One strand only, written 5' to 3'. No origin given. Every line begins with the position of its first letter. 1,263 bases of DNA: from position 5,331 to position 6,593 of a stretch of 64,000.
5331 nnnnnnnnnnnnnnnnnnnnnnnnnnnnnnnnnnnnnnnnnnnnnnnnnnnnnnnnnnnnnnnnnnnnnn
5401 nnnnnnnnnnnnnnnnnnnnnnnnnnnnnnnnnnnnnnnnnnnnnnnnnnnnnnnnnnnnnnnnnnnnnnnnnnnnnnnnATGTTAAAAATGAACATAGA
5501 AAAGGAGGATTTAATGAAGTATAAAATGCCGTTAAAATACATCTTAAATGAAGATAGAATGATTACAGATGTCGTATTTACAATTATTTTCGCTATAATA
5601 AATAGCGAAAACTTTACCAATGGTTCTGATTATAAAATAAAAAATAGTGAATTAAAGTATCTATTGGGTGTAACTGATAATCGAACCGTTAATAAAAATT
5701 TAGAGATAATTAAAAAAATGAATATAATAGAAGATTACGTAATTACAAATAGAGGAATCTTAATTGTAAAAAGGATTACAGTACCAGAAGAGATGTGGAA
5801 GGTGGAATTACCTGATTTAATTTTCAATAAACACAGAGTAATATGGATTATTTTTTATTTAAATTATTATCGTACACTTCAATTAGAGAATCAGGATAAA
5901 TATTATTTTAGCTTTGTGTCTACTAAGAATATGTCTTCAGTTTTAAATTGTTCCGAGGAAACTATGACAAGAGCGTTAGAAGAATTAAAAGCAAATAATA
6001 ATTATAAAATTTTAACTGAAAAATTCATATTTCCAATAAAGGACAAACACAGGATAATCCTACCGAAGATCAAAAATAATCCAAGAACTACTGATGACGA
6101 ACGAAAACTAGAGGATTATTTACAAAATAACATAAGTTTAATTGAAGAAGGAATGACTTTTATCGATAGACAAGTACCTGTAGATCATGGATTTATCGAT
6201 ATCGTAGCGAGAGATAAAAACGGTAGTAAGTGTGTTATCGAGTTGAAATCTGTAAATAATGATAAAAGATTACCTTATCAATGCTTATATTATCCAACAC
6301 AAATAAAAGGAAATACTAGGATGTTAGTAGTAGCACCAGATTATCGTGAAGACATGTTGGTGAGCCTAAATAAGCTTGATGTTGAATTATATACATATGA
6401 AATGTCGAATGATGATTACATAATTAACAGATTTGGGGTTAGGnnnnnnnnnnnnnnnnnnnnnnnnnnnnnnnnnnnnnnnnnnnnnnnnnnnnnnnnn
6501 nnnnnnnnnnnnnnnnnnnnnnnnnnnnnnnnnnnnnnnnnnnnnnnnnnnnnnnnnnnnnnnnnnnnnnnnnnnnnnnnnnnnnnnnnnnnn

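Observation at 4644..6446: Paralogous DNA-binding gene pair, the second fused to a PD-(D/E)xK nuclease, separated by a 207-bp leader with direct repeats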

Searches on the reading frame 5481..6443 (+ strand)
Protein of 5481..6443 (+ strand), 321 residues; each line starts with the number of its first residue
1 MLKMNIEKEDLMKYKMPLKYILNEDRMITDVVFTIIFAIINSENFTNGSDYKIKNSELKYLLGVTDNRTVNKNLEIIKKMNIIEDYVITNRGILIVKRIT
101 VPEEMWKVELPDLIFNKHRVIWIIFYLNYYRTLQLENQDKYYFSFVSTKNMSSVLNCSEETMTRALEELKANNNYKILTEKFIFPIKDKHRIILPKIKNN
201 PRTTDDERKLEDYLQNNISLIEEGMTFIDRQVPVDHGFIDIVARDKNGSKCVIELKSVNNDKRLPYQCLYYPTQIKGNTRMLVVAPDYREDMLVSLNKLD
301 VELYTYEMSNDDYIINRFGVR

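Call 5: search_protein_families(library=pfam, proteins=[window:5481-6443:+], max_evalue=1)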
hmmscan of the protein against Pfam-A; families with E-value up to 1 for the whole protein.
window:5481-6443:+ (321 aa): 7 families
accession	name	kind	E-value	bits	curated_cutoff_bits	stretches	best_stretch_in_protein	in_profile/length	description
PF01939.22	NucS_C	-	1.1e-09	38.8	24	1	207-259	2-54/124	Endonuclease NucS C-terminal domain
PF13545.12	HTH_Crp_2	-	0.016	15.6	27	1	142-172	18-49/70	Crp-like helix-turn-helix domain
PF08279.18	HTH_11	-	0.018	15.4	25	0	146-180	16-49/55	HTH domain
PF03749.19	SfsA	-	0.021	15.1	22.8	1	211-262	8-58/138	Sugar fermentation stimulation protein RE domain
PF02021.23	UPF0102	-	0.038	14.8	23.6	1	220-261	9-45/80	Uncharacterised protein family UPF0102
PF13730.12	HTH_36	-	0.069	13.4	25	1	139-170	20-50/55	Helix-turn-helix domain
PF22979.2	HTH_69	-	0.17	12.3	27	1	146-176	27-57/69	Winged helix-turn-helix domain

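Call 6: search_protein_families(library=phrogs, proteins=[window:5481-6443:+], max_evalue=0.01)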
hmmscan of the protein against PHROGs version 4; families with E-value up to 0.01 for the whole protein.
window:5481-6443:+ (321 aa): 1 family
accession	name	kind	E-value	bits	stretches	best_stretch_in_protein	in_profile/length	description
phrog_36793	-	unknown function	2.4e-26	93.5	1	156-306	150-291/321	-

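Call 10: search_dna_similar(query=window:5481-6443:+, collection=phages, mode=protein, max_evalue=0.001)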
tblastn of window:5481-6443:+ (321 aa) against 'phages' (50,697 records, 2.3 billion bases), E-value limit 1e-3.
No match.

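Call 13: find_homologous_proteins(query=window:5481-6443:+)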
Query window:5481-6443:+ (321 aa): 3 proteins with E <= 0.001 among 1710 candidates.
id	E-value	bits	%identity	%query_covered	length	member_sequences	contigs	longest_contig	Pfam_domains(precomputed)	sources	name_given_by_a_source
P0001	2.3e-36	144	33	95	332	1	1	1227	PF01939.22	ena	-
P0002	2.1e-19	88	45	36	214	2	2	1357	PF01939.22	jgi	jgi:hypothetical protein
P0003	2.5e-16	78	42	36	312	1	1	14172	PF01939.22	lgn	-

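Call 16: search_protein_families(library=pfam, proteins=[P0001, P0002, P0003], max_evalue=0.1)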
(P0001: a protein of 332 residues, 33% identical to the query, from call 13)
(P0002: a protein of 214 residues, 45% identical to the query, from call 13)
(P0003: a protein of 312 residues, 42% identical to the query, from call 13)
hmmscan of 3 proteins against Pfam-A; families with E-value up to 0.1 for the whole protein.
P0001 (332 aa): 3 families
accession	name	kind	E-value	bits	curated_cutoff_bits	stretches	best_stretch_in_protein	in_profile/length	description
PF01939.22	NucS_C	-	1.3e-07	32.1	24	1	195-295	2-105/124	Endonuclease NucS C-terminal domain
PF02021.23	UPF0102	-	0.0075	17.1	23.6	1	208-248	9-44/80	Uncharacterised protein family UPF0102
PF13730.12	HTH_36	-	0.011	15.9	25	0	129-156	21-47/55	Helix-turn-helix domain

P0002 (214 aa): 1 family
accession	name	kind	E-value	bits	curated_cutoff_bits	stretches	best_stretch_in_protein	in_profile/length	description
PF01939.22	NucS_C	-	4.2e-09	36.9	24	1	101-171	2-72/124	Endonuclease NucS C-terminal domain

P0003 (312 aa): 2 families
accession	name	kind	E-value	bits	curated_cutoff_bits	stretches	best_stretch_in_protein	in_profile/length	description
PF01939.22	NucS_C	-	1.2e-13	51.6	24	1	189-281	1-94/124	Endonuclease NucS C-terminal domain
PF02021.23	UPF0102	-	0.097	13.5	23.6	0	205-245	11-46/80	Uncharacterised protein family UPF0102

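Call 29: find_encoding_contigs(protein=P0003, flank=8000, max_places=2)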
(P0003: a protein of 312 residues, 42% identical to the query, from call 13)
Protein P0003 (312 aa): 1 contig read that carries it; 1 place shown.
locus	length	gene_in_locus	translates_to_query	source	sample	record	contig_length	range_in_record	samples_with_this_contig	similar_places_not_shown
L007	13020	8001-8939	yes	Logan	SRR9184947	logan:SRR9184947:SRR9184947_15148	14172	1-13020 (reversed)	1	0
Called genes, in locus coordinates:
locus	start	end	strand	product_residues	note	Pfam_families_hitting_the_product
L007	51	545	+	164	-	-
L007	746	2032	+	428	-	-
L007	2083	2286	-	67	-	-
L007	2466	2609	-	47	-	-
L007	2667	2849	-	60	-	-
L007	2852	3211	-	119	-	-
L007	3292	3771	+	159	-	PF01928:CYTH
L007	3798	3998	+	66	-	PF13209:DUF4017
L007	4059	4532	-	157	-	-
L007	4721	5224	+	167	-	-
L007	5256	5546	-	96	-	-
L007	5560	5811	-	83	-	-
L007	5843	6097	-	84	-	-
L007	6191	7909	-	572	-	PF06480:FtsH_ext, PF06068:TIP49 (faint), PF05496:RuvB_N (weak), PF20720:nSTAND3 (weak), PF00004:AAA, PF07728:AAA_5 (weak), PF17862:AAA_lid_3, PF01434:Peptidase_M41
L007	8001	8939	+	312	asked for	PF01939:NucS_C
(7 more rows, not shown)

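Call 32: find_encoding_contigs(protein=P0001, flank=3000, max_places=3)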
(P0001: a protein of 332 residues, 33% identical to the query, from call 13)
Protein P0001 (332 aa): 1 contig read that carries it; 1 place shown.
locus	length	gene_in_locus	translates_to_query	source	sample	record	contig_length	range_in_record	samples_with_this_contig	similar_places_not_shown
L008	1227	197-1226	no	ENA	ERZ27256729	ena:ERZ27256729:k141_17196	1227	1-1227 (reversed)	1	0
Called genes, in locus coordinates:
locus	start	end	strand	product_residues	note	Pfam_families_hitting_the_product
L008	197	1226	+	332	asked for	PF01939:NucS_C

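Call 38: search_solved_structures(query=window:5514-6443:+, max_evalue=1, show_alignments=2)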
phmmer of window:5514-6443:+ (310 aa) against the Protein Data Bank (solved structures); distinct sequences matched with E-value up to 1: 3.
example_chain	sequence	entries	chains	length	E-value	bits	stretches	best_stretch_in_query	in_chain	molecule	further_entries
2vld_A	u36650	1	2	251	8.3e-07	32.3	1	192-291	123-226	Endonuclease NucS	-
5gke_A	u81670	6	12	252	0.7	12.8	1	193-256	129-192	Endonuclease EndoMS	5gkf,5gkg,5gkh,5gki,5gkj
6q45_A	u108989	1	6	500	0.8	12.6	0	210-266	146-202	ATP synthase subunit alpha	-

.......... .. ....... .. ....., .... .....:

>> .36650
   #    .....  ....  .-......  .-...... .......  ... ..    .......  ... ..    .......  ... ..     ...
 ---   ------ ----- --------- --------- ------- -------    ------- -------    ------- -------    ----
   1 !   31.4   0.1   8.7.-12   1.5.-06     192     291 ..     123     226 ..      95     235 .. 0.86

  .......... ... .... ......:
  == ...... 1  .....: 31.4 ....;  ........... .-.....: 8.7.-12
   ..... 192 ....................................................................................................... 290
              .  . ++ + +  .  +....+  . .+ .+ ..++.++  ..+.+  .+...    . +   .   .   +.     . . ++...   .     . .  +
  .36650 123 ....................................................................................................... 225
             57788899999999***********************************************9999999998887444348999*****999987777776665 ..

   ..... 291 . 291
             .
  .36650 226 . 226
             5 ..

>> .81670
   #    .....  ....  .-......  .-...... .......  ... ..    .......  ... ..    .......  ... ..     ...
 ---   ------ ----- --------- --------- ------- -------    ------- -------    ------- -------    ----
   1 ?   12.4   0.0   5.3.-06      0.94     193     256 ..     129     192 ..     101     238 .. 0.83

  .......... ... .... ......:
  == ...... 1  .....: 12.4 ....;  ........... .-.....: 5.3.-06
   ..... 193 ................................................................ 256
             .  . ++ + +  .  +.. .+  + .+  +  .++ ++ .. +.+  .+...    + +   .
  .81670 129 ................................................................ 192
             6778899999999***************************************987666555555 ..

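Call 47: search_protein_representatives(protein=window:5514-6443:+)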
Query: 310 residues. Proteins with E-value up to 0.001 (for the whole library): 414; up to 1e-10: 187; up to 1e-30: 4. The best 150 are listed.
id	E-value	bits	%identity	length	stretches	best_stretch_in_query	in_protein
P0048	4.8e-79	282.5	100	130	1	182-310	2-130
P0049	2.2e-63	231.1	41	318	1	1-307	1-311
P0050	8.5e-52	193.1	39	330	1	3-306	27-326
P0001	6.7e-37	144.2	34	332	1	18-304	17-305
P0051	7.1e-28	114.6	44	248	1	176-307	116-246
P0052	1.3e-27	113.7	37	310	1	35-304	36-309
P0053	1.7e-27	113.3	43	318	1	118-304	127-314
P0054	7.5e-27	111.2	34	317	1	15-307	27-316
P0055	3.0e-25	106.0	46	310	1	149-296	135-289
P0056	3.8e-25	105.6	49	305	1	164-287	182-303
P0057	9.0e-25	104.4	32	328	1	4-304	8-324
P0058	9.7e-25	104.3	44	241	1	138-296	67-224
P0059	1.1e-23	100.8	31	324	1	1-307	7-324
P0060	1.4e-23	100.5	33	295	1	1-291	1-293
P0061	1.6e-23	100.3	50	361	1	182-296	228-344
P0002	6.2e-20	88.5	45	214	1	185-301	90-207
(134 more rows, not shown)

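Call 54: find_encoding_contigs(protein=P0049, flank=6000, max_places=3)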
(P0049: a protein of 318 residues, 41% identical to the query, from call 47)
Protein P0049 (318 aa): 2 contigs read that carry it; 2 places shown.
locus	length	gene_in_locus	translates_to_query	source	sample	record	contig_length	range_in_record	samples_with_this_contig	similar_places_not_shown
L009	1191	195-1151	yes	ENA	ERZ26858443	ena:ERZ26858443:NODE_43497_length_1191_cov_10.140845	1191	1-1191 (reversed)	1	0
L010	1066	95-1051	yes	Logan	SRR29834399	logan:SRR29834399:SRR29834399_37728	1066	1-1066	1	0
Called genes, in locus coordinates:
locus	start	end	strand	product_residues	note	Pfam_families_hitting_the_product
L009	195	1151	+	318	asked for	PF01939:NucS_C (weak)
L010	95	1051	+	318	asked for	PF01939:NucS_C (weak)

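Call 55: find_encoding_contigs(protein=P0050, flank=6000, max_places=3)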
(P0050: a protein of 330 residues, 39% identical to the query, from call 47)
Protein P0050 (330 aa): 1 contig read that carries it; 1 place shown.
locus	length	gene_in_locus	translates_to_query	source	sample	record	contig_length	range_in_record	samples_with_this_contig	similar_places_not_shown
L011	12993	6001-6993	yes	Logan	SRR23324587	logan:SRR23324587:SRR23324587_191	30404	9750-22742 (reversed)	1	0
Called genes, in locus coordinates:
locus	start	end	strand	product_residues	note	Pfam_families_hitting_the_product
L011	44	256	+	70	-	-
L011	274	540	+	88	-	-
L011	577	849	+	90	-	-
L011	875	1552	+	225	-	PF13255:DUF4046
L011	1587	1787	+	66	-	-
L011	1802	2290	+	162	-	-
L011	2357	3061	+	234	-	PF18928:DUF5677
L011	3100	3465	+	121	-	PF12844:HTH_19 (weak), PF13560:HTH_31, PF01381:HTH_3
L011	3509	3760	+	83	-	-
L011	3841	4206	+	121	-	-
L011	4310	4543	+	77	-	-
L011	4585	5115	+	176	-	PF12952:DUF3841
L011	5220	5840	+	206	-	-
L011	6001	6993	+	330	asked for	PF01939:NucS_C (weak)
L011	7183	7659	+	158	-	-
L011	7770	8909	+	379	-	PF04326:SLFN_AlbA_2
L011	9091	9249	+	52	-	-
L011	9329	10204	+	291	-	PF03374:ANT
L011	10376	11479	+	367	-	-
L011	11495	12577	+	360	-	-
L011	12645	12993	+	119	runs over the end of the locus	PF24203:Phage_ProQ_C_like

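Call 59: find_related_loci(query=A4, collection=viral_contigs, flank=3000)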
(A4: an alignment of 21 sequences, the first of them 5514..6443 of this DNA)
Query A4 (310 aa) in viral_contigs; peptide patterns used: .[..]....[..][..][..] (x = any residue, [..] = any of these).
11 stretches matched a pattern; 5 encode a relative of the query (tblastn E <= 1e-3); 5 distinct loci.
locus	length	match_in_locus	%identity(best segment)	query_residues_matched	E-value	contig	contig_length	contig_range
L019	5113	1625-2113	40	148-304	4e-29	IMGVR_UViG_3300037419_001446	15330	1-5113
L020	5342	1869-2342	38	147-303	1e-26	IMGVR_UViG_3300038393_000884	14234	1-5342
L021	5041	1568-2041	38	147-303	1e-26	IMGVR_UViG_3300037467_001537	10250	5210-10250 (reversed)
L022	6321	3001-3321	43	196-301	1e-21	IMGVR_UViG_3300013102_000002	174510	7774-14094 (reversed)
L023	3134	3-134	45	256-297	3e-7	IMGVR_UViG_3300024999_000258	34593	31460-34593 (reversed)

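Call 62: predict_structure(alignment_id=A4)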
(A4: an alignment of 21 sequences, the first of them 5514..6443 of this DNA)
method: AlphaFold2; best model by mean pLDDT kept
length: 310 residues; sequences in the alignment: 21
mean_pLDDT: 87.0   pTM: 0.61
mean pLDDT of the five models: 87.0, 87.1, 86.6, 86.5, 85.7
residues with pLDDT >= 90: 192; 70-90: 86; 50-70: 18; < 50: 14
segments of 3 or more residues with pLDDT < 50: 179-191
pLDDT, mean of each block of 10 residues (from residue 1): 92 88 93 69 91 92 94 94 90 89 71 94 86 88 89 91 87 60 40 77 96 96 90 97 92 95 93 94 92 92 83
secondary structure, 60 per line:
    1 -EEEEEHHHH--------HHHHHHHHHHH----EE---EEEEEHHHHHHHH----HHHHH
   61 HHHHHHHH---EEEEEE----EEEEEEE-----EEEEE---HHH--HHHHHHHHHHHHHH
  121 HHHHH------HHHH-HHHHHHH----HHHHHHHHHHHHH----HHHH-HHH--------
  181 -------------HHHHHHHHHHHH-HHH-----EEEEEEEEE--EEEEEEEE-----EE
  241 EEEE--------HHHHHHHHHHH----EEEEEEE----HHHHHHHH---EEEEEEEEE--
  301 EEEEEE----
elements in order: E2-6 H7-10 H19-29 E39-43 H44-51 H56-68 E72-77 E82-88 E94-98 H107-125 H132-135 H137-143 H148-160 H165-168 H194-205 E215-223 E226-233 E239-244 H253-263 E268-274 H279-286 E290-298 E301-306

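Call 69: fold_search(model_id=the predicted structure, library=pdb)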
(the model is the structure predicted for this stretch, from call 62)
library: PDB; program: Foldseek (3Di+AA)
matches with E <= 10: 574; with E <= 0.001: 7
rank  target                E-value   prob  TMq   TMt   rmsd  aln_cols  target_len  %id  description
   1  2vld_A                1.2e-06  1.00  0.30  0.40   1.8       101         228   32  crystal structure of a repair endonuclease from Pyrococcus abyssi (released 2009-05-19)
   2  5gke_A                1.3e-06  1.00  0.30  0.39   1.6       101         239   23  Structure of EndoMS-dsDNA1 complex (released 2016-11-02)
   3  2vld_B                2.3e-06  1.00  0.30  0.40   1.8       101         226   32  crystal structure of a repair endonuclease from Pyrococcus abyssi (released 2009-05-19)
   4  5gkj_B                2.5e-04  1.00  0.29  0.39   3.1       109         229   21  Structure of EndoMS in apo form (released 2016-11-02)
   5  4dav_A                2.9e-04  1.00  0.23  0.29   6.4       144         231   14  The structure of Pyrococcus Furiosus SfsA in complex with DNA (released 2014-10-01)
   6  1xmx                  8.9e-04  0.99  0.22  0.19  13.7       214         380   12  Crystal structure of protein VC1899 from Vibrio cholerae (released 2004-11-16)
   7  5gkj_A                9.5e-04  1.00  0.27  0.39   4.5       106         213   20  Structure of EndoMS in apo form (released 2016-11-02)
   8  4dap                  1.3e-03  1.00  0.28  0.35   4.4       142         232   15  The structure of Escherichia coli SfsA (released 2013-08-14)
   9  6xl1_A                1.3e-03  0.99  0.24  0.20  12.8       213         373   12  crystal structure of cA4-activated Card1(D294N) (released 2020-12-30)
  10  3dnx                  2.7e-03  1.00  0.23  0.42   5.4       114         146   18  SPO1766 protein of unknown function from Silicibacter pomeroyi. (released 2008-09-02)
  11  6wxw_A                3.2e-03  0.98  0.24  0.21  11.8       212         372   13  crystal structure of apo Card1 (released 2020-12-30)
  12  9ibq_A                9.9e-03  0.80  0.23  0.24  14.5       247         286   14  Structure of BstEII with DNA substrate (released 2026-03-04)
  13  8q44_B                1.0e-02  0.54  0.19  0.14  15.8       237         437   10  Crystal structure of cA4-bound Can2 (E364R) in complex with oligo-T DNA (released 2023-11-22)
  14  2gb7_A                1.7e-02  0.89  0.25  0.26  13.9       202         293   13  Metal-depleted Ecl18kI in complex with uncleaved, modified DNA (released 2006-06-20)
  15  9np6_A                2.4e-02  0.57  0.17  0.07  15.2       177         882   10  Cryo-EM structure of AdnA(D934A)-AdnB(D1014A) in complex with AMPPNP and blunt end DNA (released 2025-03-19)
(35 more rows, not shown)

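Call 73: search_protein_families(library=padloc, proteins=[window:5514-6443:+], max_evalue=0.1)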
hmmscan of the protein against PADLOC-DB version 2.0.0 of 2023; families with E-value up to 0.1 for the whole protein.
window:5514-6443:+ (310 aa): 5 families
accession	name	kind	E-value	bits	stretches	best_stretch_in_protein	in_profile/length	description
PDLC04916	PDC-S11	-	2.2e-10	38.2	1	189-265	18-95/358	-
PDLC04915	PDC-S11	-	5.9e-06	23.8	1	183-264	14-98/379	-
PDLC04944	PDC-S18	-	5.3e-05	20.7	1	194-263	21-91/307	-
PDLC04914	PDC-S11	-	0.0032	14.7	1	195-246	20-75/314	-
PDLC04824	PDC-S02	-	0.0094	13.2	1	135-246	125-242/308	-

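Call 74: search_protein_families(library=ncbifam, proteins=[window:5514-6443:+], max_evalue=0.1)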
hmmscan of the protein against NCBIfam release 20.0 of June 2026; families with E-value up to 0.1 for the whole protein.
window:5514-6443:+ (310 aa): 3 families
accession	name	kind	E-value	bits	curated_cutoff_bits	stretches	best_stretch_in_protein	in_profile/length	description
NF003270.0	PRK04247.1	equivalog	1.4e-12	47.2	216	1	192-299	126-238/250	endonuclease NucS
NF002876.0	PRK03298.1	equivalog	2.1e-05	24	252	1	196-246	105-155/224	endonuclease NucS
NF009154.0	PRK12497.3-3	equivalog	0.00036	20.5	109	1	209-246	24-60/123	YraN family protein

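Call 76: find_encoding_contigs(protein=P0052, flank=4000, max_places=2)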
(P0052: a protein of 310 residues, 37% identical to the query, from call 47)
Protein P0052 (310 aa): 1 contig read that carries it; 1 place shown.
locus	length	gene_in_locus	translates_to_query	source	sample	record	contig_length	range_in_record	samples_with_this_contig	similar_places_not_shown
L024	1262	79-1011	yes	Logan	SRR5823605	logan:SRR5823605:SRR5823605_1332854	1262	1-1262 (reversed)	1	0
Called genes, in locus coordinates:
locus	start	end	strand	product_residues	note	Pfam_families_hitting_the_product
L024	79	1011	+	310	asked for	PF01939:NucS_C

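Call 77: find_encoding_contigs(protein=P0057, flank=4000, max_places=2)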
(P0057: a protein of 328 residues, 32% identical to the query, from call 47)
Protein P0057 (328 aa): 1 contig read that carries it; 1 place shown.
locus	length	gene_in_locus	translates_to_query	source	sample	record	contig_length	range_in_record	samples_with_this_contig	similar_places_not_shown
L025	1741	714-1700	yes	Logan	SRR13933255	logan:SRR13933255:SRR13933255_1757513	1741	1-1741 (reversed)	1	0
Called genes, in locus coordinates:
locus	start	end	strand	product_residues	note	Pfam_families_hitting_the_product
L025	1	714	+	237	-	?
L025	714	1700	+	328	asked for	PF01939:NucS_C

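Call 78: find_encoding_contigs(protein=P0054, flank=4000, max_places=2)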
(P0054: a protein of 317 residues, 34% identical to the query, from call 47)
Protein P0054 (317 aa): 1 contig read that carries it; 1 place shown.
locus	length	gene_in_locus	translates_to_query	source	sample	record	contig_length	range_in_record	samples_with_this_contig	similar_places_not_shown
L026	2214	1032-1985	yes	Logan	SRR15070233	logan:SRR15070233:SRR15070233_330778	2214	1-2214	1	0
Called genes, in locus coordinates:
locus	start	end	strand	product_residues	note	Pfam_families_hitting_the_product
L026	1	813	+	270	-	?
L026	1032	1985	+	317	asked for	PF01939:NucS_C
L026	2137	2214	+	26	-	?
